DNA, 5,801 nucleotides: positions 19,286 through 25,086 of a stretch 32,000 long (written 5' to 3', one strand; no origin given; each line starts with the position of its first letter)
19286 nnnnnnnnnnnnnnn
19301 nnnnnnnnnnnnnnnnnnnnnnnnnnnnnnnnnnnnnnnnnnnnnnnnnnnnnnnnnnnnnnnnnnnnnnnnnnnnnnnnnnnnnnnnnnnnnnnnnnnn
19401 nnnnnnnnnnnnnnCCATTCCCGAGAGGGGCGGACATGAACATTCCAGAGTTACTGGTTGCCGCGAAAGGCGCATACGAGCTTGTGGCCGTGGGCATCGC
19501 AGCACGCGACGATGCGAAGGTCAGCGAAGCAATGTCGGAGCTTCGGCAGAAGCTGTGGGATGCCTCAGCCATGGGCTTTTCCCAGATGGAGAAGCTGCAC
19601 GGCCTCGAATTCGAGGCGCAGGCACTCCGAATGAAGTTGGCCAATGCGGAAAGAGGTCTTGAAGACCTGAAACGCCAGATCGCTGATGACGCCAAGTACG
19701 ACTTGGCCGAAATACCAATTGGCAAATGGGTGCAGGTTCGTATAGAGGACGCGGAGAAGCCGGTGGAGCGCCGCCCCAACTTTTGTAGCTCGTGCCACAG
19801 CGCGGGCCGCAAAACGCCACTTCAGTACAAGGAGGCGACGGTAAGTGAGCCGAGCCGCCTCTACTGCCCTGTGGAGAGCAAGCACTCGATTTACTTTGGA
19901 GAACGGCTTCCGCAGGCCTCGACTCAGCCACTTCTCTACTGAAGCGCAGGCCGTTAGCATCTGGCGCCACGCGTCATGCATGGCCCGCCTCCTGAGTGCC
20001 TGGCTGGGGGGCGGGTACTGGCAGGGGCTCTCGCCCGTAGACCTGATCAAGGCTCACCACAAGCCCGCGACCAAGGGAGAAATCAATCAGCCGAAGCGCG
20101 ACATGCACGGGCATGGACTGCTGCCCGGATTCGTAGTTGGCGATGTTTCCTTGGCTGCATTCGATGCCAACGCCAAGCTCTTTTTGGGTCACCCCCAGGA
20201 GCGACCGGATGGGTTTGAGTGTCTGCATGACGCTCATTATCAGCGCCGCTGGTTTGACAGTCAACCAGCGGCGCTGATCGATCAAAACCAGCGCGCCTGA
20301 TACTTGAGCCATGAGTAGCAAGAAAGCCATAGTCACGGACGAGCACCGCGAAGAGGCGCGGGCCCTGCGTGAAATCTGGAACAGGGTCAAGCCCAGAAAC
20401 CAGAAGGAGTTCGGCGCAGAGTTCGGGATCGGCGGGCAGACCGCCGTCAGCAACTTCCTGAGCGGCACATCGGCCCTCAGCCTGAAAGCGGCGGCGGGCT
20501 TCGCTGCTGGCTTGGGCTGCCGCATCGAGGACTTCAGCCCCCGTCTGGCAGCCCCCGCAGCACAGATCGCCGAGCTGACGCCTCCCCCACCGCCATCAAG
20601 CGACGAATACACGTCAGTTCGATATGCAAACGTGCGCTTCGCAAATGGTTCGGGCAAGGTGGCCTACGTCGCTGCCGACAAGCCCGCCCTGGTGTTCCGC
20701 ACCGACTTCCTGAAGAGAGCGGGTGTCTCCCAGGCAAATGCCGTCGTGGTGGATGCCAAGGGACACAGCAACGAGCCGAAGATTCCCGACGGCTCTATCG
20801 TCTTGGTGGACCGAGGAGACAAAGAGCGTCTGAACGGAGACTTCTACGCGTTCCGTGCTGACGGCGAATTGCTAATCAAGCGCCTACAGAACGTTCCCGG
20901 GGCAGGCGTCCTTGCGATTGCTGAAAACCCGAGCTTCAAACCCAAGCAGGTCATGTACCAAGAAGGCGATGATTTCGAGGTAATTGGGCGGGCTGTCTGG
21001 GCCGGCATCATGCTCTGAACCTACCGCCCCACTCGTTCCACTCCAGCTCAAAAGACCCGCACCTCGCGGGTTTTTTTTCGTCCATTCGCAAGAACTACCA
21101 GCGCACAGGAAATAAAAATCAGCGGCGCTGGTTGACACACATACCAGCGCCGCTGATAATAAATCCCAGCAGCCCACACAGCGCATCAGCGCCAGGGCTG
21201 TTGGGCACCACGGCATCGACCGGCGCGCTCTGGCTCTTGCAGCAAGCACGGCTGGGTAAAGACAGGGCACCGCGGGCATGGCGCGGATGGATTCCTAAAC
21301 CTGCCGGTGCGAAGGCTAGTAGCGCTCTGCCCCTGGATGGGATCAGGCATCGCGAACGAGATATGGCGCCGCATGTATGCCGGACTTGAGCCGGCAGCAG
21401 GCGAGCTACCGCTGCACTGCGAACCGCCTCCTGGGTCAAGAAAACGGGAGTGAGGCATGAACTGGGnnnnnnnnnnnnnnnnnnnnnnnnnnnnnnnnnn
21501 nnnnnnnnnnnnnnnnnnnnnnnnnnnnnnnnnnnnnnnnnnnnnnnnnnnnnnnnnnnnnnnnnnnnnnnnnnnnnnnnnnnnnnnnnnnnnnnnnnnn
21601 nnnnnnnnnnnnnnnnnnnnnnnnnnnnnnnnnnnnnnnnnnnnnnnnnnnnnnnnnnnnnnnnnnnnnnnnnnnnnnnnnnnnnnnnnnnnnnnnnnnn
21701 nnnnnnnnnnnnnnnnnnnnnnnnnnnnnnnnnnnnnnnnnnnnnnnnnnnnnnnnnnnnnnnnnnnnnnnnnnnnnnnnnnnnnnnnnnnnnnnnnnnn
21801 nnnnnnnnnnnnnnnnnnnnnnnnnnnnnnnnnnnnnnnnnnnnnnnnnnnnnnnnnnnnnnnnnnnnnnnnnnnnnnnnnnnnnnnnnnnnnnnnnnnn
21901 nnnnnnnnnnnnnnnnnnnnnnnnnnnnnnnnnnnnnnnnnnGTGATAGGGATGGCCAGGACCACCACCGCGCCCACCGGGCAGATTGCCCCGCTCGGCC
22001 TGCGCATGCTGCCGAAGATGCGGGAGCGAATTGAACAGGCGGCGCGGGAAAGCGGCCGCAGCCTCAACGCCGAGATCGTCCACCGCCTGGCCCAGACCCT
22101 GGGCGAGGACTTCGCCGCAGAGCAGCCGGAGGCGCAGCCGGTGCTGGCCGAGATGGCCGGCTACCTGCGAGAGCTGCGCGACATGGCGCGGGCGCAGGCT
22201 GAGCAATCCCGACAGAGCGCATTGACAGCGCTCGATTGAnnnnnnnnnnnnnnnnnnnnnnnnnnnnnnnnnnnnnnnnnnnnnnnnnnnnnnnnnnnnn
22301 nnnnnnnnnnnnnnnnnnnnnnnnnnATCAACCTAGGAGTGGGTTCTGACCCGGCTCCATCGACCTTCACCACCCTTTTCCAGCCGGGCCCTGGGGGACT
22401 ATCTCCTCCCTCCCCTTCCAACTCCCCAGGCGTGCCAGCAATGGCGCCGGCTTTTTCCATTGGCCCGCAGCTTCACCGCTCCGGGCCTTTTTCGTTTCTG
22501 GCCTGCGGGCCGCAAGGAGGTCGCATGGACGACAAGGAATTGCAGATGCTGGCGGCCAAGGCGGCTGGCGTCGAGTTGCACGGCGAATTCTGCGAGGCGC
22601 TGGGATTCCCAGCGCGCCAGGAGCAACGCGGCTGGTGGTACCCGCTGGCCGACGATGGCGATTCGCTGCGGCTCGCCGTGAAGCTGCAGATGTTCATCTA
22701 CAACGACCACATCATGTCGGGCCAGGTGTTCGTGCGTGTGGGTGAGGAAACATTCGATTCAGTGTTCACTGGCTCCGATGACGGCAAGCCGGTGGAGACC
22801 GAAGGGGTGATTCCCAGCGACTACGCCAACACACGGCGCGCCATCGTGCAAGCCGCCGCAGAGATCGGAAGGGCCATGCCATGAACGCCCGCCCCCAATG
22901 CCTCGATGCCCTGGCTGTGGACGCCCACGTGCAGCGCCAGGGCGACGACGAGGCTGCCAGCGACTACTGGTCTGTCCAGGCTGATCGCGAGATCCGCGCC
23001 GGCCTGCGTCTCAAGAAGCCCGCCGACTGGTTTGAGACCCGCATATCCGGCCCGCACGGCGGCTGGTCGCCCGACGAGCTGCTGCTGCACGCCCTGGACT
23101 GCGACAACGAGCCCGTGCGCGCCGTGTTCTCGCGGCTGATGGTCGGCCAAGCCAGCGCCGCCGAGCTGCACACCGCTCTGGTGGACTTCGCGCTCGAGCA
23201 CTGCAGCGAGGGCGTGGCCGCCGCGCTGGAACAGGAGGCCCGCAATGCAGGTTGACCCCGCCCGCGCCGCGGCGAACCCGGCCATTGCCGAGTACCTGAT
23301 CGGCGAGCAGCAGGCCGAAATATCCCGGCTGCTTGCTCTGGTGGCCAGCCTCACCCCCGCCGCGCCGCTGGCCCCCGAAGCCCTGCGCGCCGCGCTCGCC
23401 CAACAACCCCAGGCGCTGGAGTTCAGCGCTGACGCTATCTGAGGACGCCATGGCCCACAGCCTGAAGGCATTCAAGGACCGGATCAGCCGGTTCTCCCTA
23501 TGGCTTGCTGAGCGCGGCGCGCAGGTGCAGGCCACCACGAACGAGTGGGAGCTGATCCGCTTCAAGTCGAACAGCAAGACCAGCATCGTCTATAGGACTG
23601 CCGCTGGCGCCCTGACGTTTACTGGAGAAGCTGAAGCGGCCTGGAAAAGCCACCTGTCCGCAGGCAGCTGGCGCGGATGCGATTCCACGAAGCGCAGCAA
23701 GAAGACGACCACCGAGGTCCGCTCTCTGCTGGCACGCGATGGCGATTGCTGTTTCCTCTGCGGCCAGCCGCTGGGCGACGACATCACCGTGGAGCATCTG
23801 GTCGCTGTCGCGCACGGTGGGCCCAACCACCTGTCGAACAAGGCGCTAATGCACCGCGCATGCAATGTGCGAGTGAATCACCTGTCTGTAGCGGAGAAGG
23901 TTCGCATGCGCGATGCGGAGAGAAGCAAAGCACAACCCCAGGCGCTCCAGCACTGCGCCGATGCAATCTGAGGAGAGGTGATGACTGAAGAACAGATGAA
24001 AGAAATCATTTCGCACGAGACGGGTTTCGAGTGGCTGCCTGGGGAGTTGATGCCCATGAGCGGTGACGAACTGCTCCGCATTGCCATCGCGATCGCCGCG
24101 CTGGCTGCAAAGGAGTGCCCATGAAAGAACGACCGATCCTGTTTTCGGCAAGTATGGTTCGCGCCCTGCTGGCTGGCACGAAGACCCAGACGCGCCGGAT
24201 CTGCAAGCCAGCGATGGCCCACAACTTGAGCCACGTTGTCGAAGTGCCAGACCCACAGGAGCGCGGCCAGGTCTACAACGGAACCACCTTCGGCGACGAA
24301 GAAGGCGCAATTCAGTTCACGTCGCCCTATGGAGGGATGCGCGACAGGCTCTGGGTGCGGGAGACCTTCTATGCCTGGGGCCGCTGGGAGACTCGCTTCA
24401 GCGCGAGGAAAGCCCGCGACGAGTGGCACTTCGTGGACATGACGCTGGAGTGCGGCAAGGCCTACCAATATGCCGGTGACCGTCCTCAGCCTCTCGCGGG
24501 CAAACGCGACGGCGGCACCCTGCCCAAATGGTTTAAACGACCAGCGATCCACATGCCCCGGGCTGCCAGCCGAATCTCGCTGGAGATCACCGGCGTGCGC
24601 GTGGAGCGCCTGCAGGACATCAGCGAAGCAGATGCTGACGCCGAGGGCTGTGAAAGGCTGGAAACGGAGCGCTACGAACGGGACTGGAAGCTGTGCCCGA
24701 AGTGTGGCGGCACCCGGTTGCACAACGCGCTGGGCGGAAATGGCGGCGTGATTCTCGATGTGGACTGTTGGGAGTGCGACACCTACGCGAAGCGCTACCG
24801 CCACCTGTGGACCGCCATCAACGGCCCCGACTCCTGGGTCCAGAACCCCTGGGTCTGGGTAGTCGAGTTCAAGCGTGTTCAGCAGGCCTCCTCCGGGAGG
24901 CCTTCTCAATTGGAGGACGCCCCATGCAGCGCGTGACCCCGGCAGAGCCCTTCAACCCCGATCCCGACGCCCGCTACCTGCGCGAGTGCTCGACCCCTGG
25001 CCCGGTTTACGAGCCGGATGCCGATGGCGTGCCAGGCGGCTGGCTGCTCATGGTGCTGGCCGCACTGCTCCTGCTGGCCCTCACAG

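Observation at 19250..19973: Gene embedded antisense inside the early-right (cro to replication) operon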

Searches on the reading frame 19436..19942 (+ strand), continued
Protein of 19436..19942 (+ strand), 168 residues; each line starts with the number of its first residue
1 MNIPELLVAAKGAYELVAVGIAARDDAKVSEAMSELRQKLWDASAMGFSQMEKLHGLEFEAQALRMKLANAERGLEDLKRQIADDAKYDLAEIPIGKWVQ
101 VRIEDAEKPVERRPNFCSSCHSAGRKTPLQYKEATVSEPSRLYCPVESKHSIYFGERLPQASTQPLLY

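Call 68: find_encoding_contigs(protein=P0001, flank=1000, max_places=3)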
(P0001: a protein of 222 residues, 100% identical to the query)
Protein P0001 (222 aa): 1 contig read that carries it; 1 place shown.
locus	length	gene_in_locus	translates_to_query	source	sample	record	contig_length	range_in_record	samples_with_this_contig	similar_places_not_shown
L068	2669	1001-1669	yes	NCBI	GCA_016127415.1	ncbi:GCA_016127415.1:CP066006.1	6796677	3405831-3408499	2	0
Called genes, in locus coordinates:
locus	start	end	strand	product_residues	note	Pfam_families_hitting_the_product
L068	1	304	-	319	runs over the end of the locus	-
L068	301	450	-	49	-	-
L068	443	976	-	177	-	-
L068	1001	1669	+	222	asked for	-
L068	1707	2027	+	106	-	-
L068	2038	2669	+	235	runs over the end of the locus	PF00717:Peptidase_S24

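Call 86: find_encoding_contigs(protein=P0019, flank=3000, max_places=3)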
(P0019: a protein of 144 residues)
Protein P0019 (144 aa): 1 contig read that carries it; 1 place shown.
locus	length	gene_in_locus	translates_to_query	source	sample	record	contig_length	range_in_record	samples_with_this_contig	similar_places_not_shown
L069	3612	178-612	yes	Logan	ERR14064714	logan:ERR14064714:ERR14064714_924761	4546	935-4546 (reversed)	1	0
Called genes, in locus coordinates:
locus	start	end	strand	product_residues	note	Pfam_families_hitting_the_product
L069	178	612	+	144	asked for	-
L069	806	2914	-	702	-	PF04586:Peptidase_S78 (weak), PF05065:Phage_capsid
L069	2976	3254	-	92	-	-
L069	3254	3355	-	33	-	-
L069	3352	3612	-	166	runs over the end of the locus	-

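Call 87: find_encoding_contigs(protein=P0017, flank=3000, max_places=3)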
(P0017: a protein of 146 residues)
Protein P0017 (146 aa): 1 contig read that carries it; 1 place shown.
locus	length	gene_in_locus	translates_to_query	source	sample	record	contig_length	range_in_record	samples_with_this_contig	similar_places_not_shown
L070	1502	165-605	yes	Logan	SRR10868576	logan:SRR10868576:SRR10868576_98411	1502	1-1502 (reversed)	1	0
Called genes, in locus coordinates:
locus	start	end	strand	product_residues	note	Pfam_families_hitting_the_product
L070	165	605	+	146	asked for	-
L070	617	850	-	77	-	PF12844:HTH_19 (weak), PF13560:HTH_31 (weak), PF01381:HTH_3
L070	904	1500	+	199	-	?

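Call 106: predict_structure(alignment_id=A4)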
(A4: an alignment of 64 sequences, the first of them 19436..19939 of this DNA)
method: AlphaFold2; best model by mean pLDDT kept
length: 168 residues; sequences in the alignment: 64
mean_pLDDT: 88.9   pTM: 0.64
mean pLDDT of the five models: 88.9, 88.7, 88.2, 87.8, 86.5
residues with pLDDT >= 90: 109; 70-90: 43; 50-70: 16; < 50: 0
segments of 3 or more residues with pLDDT < 50: none
pLDDT, mean of each block of 10 residues (from residue 1): 75 73 74 88 93 97 98 97 97 92 95 95 96 94 97 76 70
secondary structure, 60 per line:
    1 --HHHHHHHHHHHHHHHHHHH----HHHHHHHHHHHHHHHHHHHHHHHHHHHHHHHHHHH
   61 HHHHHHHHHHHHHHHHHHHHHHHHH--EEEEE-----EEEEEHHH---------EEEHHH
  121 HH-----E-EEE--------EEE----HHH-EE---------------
elements in order: H3-21 H26-85 E88-92 E98-102 E115-117 H118-122 E130-132 E141-143

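Call 108: fold_search(model_id=the predicted structure, library=pdb)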
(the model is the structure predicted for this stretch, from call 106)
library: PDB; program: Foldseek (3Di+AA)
matches with E <= 10: 87; with E <= 0.001: 2
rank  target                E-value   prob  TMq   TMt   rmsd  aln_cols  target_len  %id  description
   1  9oox_M                1.8e-04  1.00  0.38  0.49   7.4       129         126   20  Cryo-EM Structure of the Escherichia phage HK446 Rip1 in complex with the Enterobacteria phage T6 small terminase (released 2026-02-04)
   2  9oox_L                1.8e-04  1.00  0.34  0.45   8.2       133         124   20  Cryo-EM Structure of the Escherichia phage HK446 Rip1 in complex with the Enterobacteria phage T6 small terminase (released 2026-02-04)
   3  5knl_C                6.4e-01  0.07  0.14  0.14  13.6        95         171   10  Crystal structure of S. pombe ubiquitin E1 (Uba1) in complex with Ubc15 and ubiquitin (released 2017-02-15)
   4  1o6w_MODEL_1_A        2.1e+00  0.04  0.13  0.23  10.5        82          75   16  Solution Structure of the Prp40 WW Domain Pair of the Yeast Splicing Factor Prp40 (released 2002-12-04)
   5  9im3_A                2.4e+00  0.08  0.20  0.09  11.6        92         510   12  The Cryo-EM structure of MPXV E5 head-to-head double hexamer conformation (released 2025-06-18)
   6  1ud9_C                2.4e+00  0.05  0.16  0.13   8.1        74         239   16  Crystal Structure of Proliferating Cell Nuclear Antigen (PCNA) Homolog From Sulfolobus tokodaii (released 2004-06-15)
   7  5zbu_B                2.4e+00  0.03  0.14  0.14  13.7        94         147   10  Crystal Structure of PA-TM-RING E3 ligase RNF13 RING domain in complex with E2~Ub (released 2019-02-27)
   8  9mhf_D                2.5e+00  0.10  0.28  0.18  22.1       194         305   12  Cryo-EM reconstruction of PI3KC3-C1 in complex with Human RAB1A(Q70L) (released 2025-02-12)
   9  7qp7_1                2.5e+00  0.08  0.18  0.09   7.7        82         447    7  Structure of the human 48S initiation complex in closed state (h48S AUG closed) (released 2022-05-11)
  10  8wh6_E                2.7e+00  0.06  0.19  0.06  11.9        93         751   12  MPOX E5 hexamer ADP and ssDNA bound and clear primase domain conformation (released 2024-09-25)
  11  8g2p_A                2.7e+00  0.03  0.11  0.06  12.1        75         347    8  Structure of Ternary Complex of cGAS with dsDNA and Bound ATP and GTP (released 2024-06-19)
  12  2ve7_B                2.8e+00  0.12  0.28  0.17  15.4       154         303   18  Crystal structure of a bonsai version of the human Ndc80 complex (released 2008-05-13)
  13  9ilz_F                2.8e+00  0.06  0.19  0.08  11.8        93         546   13  The Cryo-EM structure of MPXV E5 in complex with ssDNA (released 2025-06-18)
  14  8kev_F                2.8e+00  0.02  0.12  0.09  23.3        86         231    8  Cryo-EM structure of HRD1-SEL1L-XTP3B (state D1) complex (released 2025-02-19)
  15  2o25_C                3.0e+00  0.02  0.13  0.14  13.8        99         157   12  Ubiquitin-Conjugating Enzyme E2-25 kDa Complexed With SUMO-1-Conjugating Enzyme UBC9 (released 2007-01-16)
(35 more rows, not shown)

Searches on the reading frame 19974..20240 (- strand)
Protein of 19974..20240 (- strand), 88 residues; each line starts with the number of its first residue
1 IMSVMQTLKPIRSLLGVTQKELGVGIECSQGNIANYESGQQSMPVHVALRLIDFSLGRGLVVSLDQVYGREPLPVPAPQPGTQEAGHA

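Call 5: search_protein_families(library=pfam, proteins=[window:19974-20240:-], max_evalue=0.1)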
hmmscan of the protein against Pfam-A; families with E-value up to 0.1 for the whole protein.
window:19974-20240:- (88 aa): 3 families
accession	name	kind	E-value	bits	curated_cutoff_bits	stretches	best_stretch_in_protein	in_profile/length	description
PF13560.12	HTH_31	-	3.6e-06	27.6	27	1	7-54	5-53/64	Helix-turn-helix domain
PF01381.28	HTH_3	-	0.0024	18.3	23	1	12-51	5-44/55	Helix-turn-helix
PF12844.13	HTH_19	-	0.0051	17.1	30.2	1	8-45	4-40/64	Helix-turn-helix domain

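Call 6: search_protein_families(library=phrogs, proteins=[window:19974-20240:-], max_evalue=0.1)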
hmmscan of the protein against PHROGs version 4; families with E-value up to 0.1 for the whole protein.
window:19974-20240:- (88 aa): 11 families
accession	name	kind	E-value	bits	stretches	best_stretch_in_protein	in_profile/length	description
phrog_3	-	transcription regulation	1.4e-05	26.1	1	2-70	87-148/430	transcriptional repressor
phrog_1124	-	transcription regulation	8.5e-05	23.2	1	6-53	11-57/177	transcriptional regulator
phrog_2328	-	transcription regulation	0.0012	19.7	1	11-57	23-68/128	transcriptional repressor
phrog_2439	-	transcription regulation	0.0013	18.6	1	7-51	11-55/367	transcriptional regulator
phrog_8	-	transcription regulation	0.0024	18.4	1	2-44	75-116/346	transcriptional regulator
phrog_14076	-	transcription regulation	0.0031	19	1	7-48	17-61/86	transcriptional regulator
phrog_2104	-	unknown function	0.02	16.1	1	5-60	41-95/103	-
phrog_6831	-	transcription regulation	0.02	15.9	1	16-44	18-46/68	transcriptional regulator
phrog_955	-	DNA, RNA and nucleotide metabolism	0.05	14.3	1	8-45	29-66/142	HTH DNA binding protein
phrog_147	-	transcription regulation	0.091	14.2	1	2-52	3-54/100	transcriptional regulator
phrog_37751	-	unknown function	0.093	13.3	1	10-48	159-199/205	-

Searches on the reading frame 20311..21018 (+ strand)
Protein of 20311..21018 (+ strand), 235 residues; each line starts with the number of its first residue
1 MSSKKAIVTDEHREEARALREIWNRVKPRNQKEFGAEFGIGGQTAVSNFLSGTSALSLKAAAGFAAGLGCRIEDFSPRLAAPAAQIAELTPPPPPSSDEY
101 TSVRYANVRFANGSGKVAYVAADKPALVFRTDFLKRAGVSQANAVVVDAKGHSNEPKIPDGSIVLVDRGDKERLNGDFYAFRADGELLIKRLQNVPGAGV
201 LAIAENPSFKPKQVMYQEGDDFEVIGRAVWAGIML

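Call 5: search_protein_families(library=pfam, proteins=[window:20311-21018:+], max_evalue=0.1)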
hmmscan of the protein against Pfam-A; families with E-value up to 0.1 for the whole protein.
window:20311-21018:+ (235 aa): 1 family
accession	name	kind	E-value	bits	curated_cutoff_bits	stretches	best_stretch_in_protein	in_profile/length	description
PF00717.28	Peptidase_S24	-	2.7e-16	59.8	23.3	1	113-229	9-116/116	Peptidase S24-like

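Call 6: search_protein_families(library=phrogs, proteins=[window:20311-21018:+], max_evalue=0.1)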
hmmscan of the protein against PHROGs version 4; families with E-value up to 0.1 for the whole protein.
window:20311-21018:+ (235 aa): 6 families
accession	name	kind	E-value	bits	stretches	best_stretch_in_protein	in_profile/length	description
phrog_4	-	transcription regulation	4.3e-37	129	1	30-232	149-336/400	transcriptional repressor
phrog_6201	-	transcription regulation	7.4e-18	65.6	1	135-231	19-114/121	CI-like repressor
phrog_811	-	DNA, RNA and nucleotide metabolism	8.4e-07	29.6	1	146-229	50-129/140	UmuD-like protein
phrog_8558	-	unknown function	0.0044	18.3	1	150-229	30-105/114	-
phrog_1373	-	transcription regulation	0.012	16.6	1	31-73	79-120/166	transcriptional regulator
phrog_10470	-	DNA, RNA and nucleotide metabolism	0.061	14.1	0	158-199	6-46/79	UmuD-like protein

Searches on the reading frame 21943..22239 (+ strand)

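Call 5: search_protein_families(library=pfam, proteins=[window:21943-22239:+], max_evalue=0.1)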
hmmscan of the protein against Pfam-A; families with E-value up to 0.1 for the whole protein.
window:21943-22239:+ (98 aa): 3 families
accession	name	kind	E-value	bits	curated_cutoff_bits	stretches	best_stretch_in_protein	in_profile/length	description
PF03869.20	Arc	-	9.4e-08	32.2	20.4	1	20-53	9-42/50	Arc-like DNA binding domain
PF05509.17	TraY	-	0.0041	17.6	21.3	1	21-50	4-33/49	TraY domain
PF22513.2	FitA-like_RHH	-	0.033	14.6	27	1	27-52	13-38/39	Antitoxin FitA-like, ribbon-helix-helix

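Call 6: search_protein_families(library=phrogs, proteins=[window:21943-22239:+], max_evalue=0.1)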
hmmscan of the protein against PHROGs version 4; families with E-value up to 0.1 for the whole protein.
window:21943-22239:+ (98 aa): 14 families
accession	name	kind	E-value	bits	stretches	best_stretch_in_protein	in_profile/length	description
phrog_1287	-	unknown function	1.4e-09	39.4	1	11-65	5-59/115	-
phrog_795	-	other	1.7e-09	39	1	20-68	22-70/116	partition protein ATPase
phrog_2685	-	other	4e-09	38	1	14-57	17-60/161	partition protein ATPase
phrog_1388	-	unknown function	1.6e-08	35.8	1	18-59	8-49/143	-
phrog_3178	-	transcription regulation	6.8e-08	33.9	1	19-60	13-54/125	Arc-like DNA binding domain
phrog_228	-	transcription regulation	3.5e-07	31.2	1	14-63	9-58/251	Arc-like repressor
phrog_38161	-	transcription regulation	6.3e-07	30.3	1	20-56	14-50/137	Arc-like transcriptional regulator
phrog_7906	-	transcription regulation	1.6e-06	29.9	1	20-70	14-64/111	Arc-like transcriptional regulator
phrog_4515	-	unknown function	9.6e-06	26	1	19-69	9-59/224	-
phrog_30599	-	transcription regulation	0.00017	23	1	20-59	15-57/100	transcriptional regulator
phrog_10182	-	unknown function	0.0057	17.9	1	14-51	7-44/57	-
phrog_582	-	transcription regulation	0.011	17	1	18-56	60-98/105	Arc-like repressor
phrog_3431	-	transcription regulation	0.026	15.3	1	16-40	19-43/67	Arc-like repressor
phrog_13890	-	unknown function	0.043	14.8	1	20-61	22-63/73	-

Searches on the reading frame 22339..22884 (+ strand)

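Call 80: search_protein_families(library=phrogs, proteins=[window:22339-22884:+], max_evalue=0.00001)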
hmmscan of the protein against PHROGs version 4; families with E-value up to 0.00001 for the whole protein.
window:22339-22884:+ (181 aa): 1 family
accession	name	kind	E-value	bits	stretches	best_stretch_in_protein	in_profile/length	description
phrog_5086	-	unknown function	4.1e-21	76.3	1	63-180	1-108/110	-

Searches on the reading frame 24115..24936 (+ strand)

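Call 80: search_protein_families(library=phrogs, proteins=[window:24115-24936:+], max_evalue=0.00001)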
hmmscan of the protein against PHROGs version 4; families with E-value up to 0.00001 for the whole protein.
window:24115-24936:+ (273 aa): 4 families
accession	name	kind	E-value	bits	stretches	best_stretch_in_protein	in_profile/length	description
phrog_874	-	unknown function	3.6e-67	227.7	1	2-265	64-267/277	-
phrog_18361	-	unknown function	8.7e-21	75.5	2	147-181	1-35/92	-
phrog_27495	-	unknown function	7.2e-12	46.4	1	3-88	5-95/186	-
phrog_28019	-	unknown function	4.9e-10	40.3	1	3-33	1-31/55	-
